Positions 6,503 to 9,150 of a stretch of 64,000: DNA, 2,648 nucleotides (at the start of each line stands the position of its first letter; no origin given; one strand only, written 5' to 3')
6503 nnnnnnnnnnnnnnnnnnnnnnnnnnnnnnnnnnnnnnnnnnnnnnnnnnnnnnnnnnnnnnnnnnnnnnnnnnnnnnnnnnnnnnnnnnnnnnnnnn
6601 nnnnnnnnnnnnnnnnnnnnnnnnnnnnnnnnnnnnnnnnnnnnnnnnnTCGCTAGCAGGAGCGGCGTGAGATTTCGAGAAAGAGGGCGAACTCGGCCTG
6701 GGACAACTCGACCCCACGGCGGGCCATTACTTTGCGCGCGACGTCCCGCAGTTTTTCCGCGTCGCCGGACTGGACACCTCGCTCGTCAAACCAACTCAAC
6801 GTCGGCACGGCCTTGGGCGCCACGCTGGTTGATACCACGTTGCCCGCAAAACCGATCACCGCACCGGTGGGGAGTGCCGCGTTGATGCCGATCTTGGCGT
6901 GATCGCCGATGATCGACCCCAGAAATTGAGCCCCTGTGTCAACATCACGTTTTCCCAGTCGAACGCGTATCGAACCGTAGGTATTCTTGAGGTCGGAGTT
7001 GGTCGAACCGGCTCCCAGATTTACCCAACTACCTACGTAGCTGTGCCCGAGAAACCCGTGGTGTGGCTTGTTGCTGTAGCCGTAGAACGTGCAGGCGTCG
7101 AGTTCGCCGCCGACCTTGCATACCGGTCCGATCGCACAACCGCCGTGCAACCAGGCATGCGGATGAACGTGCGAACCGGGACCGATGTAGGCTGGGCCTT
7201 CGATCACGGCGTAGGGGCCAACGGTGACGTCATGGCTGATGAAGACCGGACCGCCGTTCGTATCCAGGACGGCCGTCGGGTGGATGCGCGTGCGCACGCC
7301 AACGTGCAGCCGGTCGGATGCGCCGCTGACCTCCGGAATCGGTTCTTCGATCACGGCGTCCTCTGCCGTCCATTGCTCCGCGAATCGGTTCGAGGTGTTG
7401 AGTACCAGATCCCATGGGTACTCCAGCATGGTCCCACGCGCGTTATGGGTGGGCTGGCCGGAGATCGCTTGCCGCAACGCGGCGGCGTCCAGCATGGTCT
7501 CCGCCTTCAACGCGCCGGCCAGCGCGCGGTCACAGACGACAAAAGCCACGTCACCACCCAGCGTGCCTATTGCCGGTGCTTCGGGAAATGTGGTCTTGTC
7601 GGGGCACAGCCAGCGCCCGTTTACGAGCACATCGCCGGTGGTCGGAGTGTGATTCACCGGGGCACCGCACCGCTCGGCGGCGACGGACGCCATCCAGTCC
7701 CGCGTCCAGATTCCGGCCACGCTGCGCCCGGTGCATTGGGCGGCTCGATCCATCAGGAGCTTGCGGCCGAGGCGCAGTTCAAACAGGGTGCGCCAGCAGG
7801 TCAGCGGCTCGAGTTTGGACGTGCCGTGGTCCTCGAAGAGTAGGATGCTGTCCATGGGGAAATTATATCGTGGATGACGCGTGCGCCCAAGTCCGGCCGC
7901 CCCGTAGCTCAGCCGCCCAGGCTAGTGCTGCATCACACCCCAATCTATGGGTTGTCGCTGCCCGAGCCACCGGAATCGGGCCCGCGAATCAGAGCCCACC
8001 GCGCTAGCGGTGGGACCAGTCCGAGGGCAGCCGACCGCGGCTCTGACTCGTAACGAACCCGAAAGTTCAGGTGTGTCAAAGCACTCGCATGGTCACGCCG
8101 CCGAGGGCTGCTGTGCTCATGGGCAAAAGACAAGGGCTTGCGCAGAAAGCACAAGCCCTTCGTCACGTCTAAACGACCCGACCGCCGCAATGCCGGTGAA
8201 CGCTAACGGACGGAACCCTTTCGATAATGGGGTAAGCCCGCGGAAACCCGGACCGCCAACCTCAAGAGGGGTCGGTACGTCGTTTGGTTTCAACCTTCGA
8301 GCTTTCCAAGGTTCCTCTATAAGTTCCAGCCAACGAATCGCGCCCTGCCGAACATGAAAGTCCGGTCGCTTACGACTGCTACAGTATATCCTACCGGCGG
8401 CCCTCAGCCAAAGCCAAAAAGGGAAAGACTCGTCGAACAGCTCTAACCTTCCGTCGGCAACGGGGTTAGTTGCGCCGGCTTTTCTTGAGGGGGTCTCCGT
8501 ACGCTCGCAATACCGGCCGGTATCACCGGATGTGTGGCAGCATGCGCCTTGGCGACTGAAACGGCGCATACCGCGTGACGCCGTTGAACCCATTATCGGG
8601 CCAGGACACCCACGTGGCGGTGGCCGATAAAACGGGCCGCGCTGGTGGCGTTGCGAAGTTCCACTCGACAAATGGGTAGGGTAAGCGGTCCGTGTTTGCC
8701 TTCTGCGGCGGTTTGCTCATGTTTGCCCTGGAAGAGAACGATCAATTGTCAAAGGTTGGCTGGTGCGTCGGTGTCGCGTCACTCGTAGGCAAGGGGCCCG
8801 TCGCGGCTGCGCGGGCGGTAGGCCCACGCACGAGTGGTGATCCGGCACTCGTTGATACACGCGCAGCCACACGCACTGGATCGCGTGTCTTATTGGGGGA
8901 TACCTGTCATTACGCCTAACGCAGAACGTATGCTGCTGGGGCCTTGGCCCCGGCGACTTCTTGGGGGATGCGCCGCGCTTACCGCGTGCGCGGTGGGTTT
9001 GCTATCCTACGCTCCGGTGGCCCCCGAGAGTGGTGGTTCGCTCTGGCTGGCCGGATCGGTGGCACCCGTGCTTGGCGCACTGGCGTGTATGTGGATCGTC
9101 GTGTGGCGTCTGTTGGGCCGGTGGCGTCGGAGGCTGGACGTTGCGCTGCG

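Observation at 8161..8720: ~560-nt lower-GC, hairpin-dense, apparently non-coding stretch ending in a clean terminator: candidate large ncRNA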

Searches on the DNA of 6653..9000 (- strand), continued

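Call 41: search_with_rna_model(model_id=R1, sources=[L001, L003, L004, L005, L006, L007, L008, L009, L010, L011, L012, L013, L014, L015, L016, L017, L018, L019, L020, L021, L022, L023, L024, L025, L026, L027, L028, L029, L030, L031, L032, L033], filters=default, max_evalue=1)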
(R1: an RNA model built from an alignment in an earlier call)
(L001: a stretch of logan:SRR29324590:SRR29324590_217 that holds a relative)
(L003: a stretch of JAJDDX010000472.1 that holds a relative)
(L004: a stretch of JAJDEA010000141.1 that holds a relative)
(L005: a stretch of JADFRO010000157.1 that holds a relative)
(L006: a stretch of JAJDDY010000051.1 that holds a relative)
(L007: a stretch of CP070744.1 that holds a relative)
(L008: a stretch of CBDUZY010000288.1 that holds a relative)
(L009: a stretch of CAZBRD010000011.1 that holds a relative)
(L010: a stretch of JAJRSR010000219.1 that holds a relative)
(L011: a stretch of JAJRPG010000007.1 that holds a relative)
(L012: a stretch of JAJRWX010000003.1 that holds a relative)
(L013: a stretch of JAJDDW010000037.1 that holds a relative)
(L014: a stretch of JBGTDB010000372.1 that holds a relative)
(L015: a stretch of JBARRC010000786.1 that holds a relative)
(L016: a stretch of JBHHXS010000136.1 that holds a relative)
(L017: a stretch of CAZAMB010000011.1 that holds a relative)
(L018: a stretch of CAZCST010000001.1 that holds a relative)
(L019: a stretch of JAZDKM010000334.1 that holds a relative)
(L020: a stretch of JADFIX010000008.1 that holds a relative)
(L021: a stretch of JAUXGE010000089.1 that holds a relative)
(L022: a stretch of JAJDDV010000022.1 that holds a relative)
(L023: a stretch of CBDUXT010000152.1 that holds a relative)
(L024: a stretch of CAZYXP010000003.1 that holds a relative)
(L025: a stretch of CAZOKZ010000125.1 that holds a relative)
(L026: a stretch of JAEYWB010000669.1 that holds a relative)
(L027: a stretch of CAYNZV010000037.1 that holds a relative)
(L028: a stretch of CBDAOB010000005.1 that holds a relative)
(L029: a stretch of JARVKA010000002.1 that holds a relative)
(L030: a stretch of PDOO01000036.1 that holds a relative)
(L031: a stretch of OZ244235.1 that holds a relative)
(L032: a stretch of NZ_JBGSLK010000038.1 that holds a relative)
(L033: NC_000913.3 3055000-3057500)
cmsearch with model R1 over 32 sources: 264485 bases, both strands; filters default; matches with E-value up to 1: 30.
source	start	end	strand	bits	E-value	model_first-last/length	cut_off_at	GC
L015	4013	4223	+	206.4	1.3e-42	1-211/211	no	0.6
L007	4648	4856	+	199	5e-41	1-211/211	no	0.6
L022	4700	4911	+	197.3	1.2e-40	1-211/211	no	0.6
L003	1736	1947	+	195.1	3.5e-40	1-211/211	no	0.58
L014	247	455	+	193.8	6.8e-40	1-211/211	no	0.62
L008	2487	2695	+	185.7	3.7e-38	1-211/211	no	0.57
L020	4635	4848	+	184.7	5.9e-38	1-211/211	no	0.58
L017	4662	4872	+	184.6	6.4e-38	1-211/211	no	0.63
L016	4651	4855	+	176.9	2.9e-36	1-211/211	no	0.61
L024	4556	4770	+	175.3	6.3e-36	1-211/211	no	0.57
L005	4220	4430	+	174.6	9.2e-36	1-211/211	no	0.6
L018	4568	4777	+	171.9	3.5e-35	1-211/211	no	0.61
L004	4561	4769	+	170.7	6.1e-35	1-211/211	no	0.54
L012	1771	1983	+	169.7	1e-34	1-211/211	no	0.58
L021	4624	4832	+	168.4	1.9e-34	1-211/211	no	0.61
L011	4646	4860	+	165.8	7.1e-34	1-211/211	no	0.58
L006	4649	4861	+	165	1e-33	1-211/211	no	0.62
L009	4693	4904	+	161.8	5.1e-33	1-211/211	no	0.56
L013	4659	4872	+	160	1.2e-32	1-211/211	no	0.6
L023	192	403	+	159.5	1.6e-32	1-211/211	no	0.62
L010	2152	2363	+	149.6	2.1e-30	1-211/211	no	0.61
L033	985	1164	+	38.3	1.8e-06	1-211/211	no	0.56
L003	1737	1948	-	23.1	0.0033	1-211/211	no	0.58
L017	4663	4873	-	21.2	0.0085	1-211/211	no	0.63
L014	248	456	-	20.2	0.014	1-211/211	no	0.62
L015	4014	4224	-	17.4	0.056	1-211/211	no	0.59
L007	4649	4857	-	17.2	0.062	1-211/211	no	0.6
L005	4221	4435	-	14.7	0.21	1-211/211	no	0.59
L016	4652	4856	-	14.5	0.23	1-211/211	no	0.61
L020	4636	4849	-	13.5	0.39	1-211/211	no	0.58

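Call 51: search_with_rna_model(model_id=R1, sources=[L034, L035, L036, L037, L038, L039, L040, L041, L042, L043, L044, L045, L046, L047, L048, L049, L050, L051, L052, L053, L054, L055, L056, L057, L058, L059, L060, L061, L062, L063, L064, L065, L066, L067, L068, L069, L070, L071, L072, L073, L074, L075, L076, L077, L078, L079, L080, L081, L082, L083, L084, L085, L086, L087, L088, L089, L090, L091, L092, L093, L094, L095, L096, L097, L098, L099, L100, L101, L102, L103, L104, L105, L106, L107, L108, L109, L110, L111, L112, L113], filters=default, max_evalue=0.001, make_alignment=true)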
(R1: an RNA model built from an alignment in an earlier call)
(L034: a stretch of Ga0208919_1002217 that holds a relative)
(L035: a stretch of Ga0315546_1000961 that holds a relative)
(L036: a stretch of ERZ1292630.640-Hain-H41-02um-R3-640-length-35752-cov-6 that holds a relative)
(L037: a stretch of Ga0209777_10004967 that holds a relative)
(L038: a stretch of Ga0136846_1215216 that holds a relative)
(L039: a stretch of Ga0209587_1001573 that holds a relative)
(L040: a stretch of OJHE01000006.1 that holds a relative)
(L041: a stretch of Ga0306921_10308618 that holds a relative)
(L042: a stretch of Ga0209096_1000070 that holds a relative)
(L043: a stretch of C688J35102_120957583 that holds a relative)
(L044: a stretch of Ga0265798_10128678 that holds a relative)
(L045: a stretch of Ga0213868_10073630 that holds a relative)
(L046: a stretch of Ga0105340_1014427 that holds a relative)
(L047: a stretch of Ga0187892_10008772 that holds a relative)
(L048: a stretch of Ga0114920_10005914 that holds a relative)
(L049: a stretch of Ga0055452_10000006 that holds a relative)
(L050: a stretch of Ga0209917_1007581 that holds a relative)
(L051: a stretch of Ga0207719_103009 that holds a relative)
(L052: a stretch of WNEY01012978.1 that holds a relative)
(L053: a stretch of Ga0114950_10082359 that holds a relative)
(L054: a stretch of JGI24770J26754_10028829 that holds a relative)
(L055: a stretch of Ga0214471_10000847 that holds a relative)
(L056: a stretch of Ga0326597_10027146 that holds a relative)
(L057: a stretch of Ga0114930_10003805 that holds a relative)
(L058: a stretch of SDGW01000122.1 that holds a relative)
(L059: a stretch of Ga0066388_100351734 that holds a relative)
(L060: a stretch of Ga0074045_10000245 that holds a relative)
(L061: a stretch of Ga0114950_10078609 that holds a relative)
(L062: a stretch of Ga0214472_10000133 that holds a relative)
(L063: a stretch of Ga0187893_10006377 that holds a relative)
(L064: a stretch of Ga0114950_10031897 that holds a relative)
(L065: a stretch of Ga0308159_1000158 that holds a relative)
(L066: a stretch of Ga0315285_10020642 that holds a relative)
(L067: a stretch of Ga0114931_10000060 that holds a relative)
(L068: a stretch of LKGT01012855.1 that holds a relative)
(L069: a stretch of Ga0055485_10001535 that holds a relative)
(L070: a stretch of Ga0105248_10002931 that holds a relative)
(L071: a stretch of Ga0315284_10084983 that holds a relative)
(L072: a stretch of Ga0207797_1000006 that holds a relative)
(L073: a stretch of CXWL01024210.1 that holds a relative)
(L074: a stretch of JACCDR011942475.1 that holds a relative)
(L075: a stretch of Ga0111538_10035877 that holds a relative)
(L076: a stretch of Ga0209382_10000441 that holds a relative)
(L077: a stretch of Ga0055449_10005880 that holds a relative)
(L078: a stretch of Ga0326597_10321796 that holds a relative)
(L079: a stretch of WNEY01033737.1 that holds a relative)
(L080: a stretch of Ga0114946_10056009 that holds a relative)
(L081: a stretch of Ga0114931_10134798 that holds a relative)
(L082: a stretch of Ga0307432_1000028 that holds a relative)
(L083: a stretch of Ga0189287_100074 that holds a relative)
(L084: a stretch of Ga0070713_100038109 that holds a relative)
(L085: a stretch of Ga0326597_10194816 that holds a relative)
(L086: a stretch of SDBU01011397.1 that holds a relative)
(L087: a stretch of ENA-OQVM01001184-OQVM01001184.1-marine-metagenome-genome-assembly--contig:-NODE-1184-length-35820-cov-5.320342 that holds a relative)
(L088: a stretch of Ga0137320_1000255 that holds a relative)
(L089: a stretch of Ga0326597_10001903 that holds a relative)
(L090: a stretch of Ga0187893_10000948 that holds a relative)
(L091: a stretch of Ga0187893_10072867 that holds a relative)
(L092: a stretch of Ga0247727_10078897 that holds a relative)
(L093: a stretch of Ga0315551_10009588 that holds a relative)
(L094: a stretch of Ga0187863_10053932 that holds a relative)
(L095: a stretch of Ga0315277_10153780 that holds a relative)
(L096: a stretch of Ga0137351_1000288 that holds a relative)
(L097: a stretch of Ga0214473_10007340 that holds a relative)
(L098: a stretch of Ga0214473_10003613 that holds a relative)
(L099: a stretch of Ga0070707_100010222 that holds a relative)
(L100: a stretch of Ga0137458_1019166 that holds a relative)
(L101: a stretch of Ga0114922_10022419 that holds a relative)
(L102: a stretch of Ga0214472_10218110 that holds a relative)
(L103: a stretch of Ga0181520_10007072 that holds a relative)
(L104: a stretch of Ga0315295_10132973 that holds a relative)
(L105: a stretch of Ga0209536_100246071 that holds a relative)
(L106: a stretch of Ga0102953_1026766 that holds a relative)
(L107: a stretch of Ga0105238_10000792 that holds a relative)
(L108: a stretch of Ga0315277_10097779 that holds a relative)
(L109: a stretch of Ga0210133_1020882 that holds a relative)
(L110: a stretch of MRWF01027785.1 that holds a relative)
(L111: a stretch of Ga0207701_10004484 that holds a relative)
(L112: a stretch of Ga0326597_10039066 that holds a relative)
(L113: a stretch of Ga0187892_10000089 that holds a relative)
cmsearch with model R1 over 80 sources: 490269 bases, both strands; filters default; matches with E-value up to 0.001: 45.
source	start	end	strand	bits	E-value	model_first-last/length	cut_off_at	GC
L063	423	632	+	198.3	1.4e-40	1-211/211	no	0.65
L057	7496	7707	-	195.8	4.7e-40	1-211/211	no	0.61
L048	2195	2406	-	192.7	2.1e-39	1-211/211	no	0.63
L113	662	872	-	191.7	3.5e-39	1-211/211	no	0.62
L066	577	787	+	191.7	3.5e-39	1-211/211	no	0.65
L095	364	574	-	191.7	3.5e-39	1-211/211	no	0.65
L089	2806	3013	+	188.3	1.9e-38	1-211/211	no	0.58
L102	670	877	-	188.3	1.9e-38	1-211/211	no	0.58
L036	1403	1613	+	187.6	2.6e-38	1-211/211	no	0.6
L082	10659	10870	-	187.3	3.1e-38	1-211/211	no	0.61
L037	3065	3276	+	186.2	5.3e-38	1-211/211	no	0.62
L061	1975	2188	-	184.9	1e-37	1-211/211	no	0.56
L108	751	960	-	184.3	1.3e-37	1-211/211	no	0.6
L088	5657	5867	-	184.2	1.4e-37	1-211/211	no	0.63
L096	4906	5116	+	184.2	1.4e-37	1-211/211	no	0.63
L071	2145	2355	+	184.2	1.5e-37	1-211/211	no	0.67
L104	1657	1867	+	184.2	1.5e-37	1-211/211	no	0.62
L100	1233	1444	+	183.3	2.3e-37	1-211/211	no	0.61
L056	898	1111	-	179.4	1.6e-36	1-211/211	no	0.58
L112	2015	2223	-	178.6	2.3e-36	1-211/211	no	0.62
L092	221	431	+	178.5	2.4e-36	1-211/211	no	0.64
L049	1170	1382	+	177.6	3.8e-36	1-211/211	no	0.56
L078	348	558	+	177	5e-36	1-211/211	no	0.63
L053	717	930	-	175.4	1.1e-35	1-211/211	no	0.6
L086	9410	9619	+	169.6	2e-34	1-211/211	no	0.6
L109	141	350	-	168.2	4.1e-34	1-211/211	no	0.63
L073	1457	1665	-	167.3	6.2e-34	1-211/211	no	0.63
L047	12478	12688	-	165.2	1.7e-33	1-211/211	no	0.6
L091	1166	1376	+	165.2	1.7e-33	1-211/211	no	0.6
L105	2053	2241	+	160.8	1.5e-32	1-187/211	3'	0.61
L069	2349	2554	-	158.3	5.4e-32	1-211/211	no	0.59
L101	5040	5247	-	154.9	2.9e-31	1-211/211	no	0.61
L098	2280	2491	+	153.8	4.9e-31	1-211/211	no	0.67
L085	1896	2106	-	153.3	6.3e-31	1-211/211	no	0.66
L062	4956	5167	+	152.9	7.7e-31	1-211/211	no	0.64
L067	1382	1593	-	151.4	1.6e-30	1-211/211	no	0.61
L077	3075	3282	+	149.1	5.1e-30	1-211/211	no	0.61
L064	1312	1520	+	145.9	2.4e-29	1-211/211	no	0.59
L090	5809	6023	+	145.7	2.7e-29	1-211/211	no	0.66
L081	368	580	+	140.1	4.4e-28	1-211/211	no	0.62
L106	2177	2385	-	139.4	6.1e-28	1-211/211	no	0.61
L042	8236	8447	+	138.6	9e-28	1-211/211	no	0.6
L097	6787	7004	-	130.7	4.5e-26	1-211/211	no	0.67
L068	50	263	-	100.5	1.4e-19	1-211/211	no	0.52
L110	5708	5894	-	31.7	8.8e-05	1-211/211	no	0.65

Alignment A5: 45 matches aligned to the model, 280 columns, each read 5' to 3' on its own strand. Consensus structure (alignment columns), stored with it:
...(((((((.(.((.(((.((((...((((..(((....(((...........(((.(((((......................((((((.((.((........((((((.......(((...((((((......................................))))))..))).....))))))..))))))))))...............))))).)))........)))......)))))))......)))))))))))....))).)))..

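Call 53: search_with_rna_model(model_id=R1, source=L110, start=5300, end=6300, filters=off, max_evalue=0.1, show_alignments=3)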
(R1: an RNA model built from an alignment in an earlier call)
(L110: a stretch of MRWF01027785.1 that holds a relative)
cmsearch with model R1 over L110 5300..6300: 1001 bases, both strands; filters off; matches with E-value up to 0.1: 5.
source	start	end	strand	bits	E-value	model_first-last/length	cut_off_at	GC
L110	5708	5894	-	31.7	1.8e-07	1-211/211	no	0.65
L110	5707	5893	+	31.4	2e-07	1-211/211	no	0.65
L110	5473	5504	+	5.6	0.074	1-211/211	no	0.47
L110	6097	6128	-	5.6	0.074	1-211/211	no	0.47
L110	5599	5630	+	5.1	0.094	1-211/211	no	0.72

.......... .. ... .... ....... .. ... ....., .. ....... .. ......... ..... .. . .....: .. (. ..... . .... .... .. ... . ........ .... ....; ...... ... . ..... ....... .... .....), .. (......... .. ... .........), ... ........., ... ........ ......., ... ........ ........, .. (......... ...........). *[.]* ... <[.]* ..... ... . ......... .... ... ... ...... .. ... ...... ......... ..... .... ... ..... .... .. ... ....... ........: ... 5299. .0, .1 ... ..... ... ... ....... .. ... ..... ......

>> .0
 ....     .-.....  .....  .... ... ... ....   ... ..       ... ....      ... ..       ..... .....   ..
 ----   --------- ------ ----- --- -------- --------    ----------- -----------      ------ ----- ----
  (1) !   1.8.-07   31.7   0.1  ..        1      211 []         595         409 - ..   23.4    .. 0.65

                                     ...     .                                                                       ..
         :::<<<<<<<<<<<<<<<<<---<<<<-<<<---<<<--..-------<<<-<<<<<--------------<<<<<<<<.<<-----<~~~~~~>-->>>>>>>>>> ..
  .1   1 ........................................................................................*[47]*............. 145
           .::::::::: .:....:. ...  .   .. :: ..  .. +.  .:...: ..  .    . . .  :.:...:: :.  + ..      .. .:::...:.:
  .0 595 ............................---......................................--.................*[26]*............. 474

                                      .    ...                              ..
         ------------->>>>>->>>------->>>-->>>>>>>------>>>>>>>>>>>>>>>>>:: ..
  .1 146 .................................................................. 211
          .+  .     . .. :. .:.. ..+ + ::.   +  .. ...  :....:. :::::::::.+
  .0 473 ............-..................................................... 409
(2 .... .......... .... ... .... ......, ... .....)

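Call 60: search_with_rna_model(model_id=R1, sources=[L144, L145, L146, L147], filters=default, max_evalue=10)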
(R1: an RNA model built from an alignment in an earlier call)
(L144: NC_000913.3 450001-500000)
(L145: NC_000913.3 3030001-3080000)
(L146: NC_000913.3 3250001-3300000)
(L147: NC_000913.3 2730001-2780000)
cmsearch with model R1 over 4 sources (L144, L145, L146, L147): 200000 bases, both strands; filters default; matches with E-value up to 10: 4.
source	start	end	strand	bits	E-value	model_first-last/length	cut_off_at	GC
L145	25984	26163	+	38.3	1.4e-06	1-211/211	no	0.56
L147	41607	41737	+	10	1.7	1-211/211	no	0.53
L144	48291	48326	-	8.9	2.9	91-127/211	no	0.64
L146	6525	6628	-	7.4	6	1-211/211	no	0.61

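Call 66: search_rna_families(source=L015, start=3995, end=4240, threshold=evalue, max_evalue=10, show_alignments=2)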
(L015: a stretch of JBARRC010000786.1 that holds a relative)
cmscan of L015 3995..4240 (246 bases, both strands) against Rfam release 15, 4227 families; matches with E-value up to 10: 3.
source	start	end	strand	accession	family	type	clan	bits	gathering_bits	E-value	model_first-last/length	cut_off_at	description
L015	4025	4213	+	RF00013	6S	Gene;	-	39.4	46.4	6.8e-07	1-187/187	no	6S / SsrS RNA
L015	4159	4214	-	RF03874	mir-8834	Gene; miRNA;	-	14.1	39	9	1-105/105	no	mir-8834 microRNA precursor family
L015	4074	4091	-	RF02129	GNAS-AS1_3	Gene; lncRNA;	-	10.6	42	4.8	1-38/38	no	GNAS antisense RNA 1 conserved region 3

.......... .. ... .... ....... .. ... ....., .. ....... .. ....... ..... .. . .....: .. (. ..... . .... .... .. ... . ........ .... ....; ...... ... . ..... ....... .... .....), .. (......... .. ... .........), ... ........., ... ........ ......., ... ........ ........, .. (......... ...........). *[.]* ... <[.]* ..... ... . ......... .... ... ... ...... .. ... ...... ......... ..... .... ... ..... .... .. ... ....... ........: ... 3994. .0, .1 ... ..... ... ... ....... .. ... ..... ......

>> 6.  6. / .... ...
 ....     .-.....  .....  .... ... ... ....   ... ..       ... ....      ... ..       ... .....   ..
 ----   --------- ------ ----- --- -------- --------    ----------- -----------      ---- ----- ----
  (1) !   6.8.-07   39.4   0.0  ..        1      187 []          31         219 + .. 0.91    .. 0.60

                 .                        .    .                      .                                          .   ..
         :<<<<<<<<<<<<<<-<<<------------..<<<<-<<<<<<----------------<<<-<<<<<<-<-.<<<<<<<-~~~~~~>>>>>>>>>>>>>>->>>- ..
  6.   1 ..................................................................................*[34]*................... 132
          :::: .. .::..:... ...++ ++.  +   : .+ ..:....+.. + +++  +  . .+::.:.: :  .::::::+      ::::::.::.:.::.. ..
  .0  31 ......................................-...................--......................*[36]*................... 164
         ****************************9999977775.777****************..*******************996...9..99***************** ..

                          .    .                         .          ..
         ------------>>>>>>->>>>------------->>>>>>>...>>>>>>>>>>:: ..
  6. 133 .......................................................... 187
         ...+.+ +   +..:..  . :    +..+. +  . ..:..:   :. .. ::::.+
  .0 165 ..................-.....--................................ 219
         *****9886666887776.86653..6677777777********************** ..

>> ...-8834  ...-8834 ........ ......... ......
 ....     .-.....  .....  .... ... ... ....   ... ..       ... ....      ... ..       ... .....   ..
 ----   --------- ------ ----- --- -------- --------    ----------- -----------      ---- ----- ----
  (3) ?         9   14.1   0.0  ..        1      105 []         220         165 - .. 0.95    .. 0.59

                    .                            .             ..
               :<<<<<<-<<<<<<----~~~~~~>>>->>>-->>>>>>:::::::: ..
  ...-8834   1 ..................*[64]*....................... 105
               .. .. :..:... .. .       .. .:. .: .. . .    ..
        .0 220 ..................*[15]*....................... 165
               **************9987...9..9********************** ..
